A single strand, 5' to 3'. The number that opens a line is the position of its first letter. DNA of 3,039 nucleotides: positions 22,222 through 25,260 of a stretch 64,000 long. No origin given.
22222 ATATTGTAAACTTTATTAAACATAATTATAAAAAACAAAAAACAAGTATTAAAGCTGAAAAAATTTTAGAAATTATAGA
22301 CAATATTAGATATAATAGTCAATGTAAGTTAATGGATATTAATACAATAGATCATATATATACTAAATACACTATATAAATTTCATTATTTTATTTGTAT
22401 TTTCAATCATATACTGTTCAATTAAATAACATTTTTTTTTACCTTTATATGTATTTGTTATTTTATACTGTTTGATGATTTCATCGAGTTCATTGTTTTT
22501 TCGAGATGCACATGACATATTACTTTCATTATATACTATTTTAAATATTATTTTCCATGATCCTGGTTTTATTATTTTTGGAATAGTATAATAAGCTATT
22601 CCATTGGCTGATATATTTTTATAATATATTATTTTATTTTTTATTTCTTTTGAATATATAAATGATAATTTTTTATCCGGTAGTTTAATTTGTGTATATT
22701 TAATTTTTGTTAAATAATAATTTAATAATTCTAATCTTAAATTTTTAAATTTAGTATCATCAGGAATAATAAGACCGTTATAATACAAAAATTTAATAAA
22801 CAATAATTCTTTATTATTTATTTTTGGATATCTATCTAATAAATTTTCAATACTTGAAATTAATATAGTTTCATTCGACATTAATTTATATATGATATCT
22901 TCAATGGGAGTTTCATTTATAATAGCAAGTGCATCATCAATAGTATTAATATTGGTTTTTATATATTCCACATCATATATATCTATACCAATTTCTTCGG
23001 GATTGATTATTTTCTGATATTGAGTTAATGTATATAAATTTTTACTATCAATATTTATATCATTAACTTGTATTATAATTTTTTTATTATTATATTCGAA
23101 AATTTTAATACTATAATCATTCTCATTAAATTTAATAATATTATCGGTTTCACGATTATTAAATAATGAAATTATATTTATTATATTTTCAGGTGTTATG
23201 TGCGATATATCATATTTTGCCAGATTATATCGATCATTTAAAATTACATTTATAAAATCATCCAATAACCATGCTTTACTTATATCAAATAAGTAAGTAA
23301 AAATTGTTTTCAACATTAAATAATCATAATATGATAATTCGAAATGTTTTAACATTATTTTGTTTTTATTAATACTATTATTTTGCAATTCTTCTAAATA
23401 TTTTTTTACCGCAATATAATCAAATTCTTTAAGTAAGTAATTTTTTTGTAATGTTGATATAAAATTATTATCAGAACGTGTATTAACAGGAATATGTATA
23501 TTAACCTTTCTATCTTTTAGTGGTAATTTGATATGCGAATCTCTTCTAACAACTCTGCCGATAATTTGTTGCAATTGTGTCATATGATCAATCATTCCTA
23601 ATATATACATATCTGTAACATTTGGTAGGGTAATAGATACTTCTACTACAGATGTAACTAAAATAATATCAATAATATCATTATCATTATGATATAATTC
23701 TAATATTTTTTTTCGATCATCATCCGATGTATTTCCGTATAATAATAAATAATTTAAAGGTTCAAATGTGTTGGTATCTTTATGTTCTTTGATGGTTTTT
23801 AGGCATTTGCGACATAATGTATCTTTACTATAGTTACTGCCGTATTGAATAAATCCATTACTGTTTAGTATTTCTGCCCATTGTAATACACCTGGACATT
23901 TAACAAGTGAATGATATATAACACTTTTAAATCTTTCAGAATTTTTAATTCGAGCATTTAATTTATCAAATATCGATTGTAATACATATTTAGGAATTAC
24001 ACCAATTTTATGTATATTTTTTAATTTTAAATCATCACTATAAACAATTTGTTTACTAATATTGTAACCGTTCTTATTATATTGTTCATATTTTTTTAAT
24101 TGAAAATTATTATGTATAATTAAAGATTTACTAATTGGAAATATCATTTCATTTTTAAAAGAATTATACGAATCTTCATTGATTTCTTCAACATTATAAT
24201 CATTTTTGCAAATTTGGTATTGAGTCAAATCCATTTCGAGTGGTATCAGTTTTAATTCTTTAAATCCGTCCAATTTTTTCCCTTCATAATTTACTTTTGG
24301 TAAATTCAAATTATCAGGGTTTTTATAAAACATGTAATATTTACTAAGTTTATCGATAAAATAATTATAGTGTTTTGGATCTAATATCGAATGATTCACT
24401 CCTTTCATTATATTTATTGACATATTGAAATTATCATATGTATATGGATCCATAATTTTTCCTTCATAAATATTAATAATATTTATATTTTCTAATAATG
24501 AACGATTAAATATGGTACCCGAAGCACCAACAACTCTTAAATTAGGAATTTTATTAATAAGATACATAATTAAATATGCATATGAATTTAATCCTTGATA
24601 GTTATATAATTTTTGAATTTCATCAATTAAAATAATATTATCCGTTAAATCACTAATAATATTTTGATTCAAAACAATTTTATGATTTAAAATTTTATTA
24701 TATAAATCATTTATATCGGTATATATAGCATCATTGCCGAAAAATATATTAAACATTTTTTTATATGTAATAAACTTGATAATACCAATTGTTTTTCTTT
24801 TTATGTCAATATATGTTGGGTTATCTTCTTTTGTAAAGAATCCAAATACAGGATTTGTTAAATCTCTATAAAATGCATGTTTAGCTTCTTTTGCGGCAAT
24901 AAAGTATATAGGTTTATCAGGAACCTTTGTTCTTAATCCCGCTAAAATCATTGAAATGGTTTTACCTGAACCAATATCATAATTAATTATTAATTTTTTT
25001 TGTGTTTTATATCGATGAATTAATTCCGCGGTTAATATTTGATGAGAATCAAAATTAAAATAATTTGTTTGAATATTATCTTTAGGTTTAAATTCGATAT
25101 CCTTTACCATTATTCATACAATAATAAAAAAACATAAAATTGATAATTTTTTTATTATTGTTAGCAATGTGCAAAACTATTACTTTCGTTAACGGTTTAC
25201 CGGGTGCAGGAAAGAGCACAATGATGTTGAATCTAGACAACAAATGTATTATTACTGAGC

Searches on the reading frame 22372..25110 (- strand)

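Call 10: search_protein_families(library=pfam, proteins=[window:22372-25110:-], max_evalue=0.001)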
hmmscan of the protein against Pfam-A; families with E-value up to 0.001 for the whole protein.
window:22372-25110:- (912 aa): 2 families
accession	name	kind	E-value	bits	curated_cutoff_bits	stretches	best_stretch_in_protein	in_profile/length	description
PF00271.37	Helicase_C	-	5.3e-11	43.2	23.5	1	447-523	38-109/110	Helicase conserved C-terminal domain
PF16203.11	ERCC3_RAD25_C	-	6.4e-05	22.8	27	1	452-526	80-154/248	ERCC3/RAD25/XPB C-terminal helicase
